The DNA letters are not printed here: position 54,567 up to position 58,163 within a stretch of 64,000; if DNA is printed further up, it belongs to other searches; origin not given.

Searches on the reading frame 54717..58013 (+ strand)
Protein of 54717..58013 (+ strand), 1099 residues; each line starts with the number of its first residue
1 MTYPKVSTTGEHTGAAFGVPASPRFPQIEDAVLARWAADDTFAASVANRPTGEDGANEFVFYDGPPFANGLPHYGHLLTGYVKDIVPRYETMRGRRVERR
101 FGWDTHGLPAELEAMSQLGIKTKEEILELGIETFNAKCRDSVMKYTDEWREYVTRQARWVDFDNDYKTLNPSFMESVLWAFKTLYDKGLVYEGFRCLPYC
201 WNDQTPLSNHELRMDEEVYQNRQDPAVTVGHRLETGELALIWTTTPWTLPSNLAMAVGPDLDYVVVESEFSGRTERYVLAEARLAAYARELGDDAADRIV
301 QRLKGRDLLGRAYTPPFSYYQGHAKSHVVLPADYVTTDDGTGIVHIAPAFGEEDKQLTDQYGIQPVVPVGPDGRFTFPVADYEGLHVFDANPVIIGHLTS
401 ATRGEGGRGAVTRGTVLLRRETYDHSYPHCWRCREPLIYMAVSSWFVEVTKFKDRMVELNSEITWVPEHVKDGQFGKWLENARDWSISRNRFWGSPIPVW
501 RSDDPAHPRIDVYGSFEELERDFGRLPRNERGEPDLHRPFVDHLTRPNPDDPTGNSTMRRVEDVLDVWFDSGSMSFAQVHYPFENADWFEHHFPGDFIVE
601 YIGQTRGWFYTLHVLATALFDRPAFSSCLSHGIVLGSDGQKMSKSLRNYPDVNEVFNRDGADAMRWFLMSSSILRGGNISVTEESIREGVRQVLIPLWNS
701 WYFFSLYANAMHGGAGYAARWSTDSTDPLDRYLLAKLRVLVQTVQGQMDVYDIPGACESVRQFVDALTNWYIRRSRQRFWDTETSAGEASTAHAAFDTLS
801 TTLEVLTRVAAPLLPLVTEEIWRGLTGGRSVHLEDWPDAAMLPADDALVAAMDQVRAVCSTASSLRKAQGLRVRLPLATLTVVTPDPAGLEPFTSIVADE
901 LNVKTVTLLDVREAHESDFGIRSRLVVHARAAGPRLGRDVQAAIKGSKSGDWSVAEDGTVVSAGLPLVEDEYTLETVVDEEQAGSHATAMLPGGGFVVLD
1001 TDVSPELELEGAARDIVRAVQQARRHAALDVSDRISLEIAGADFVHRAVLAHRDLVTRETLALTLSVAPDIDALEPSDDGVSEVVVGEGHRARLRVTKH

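Call 43: find_encoding_contigs(protein=window:54717-58013:+, flank=10000, max_places=6)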
Protein window:54717-58013:+ (1099 aa): no gene with exactly this product is on record in the collection.
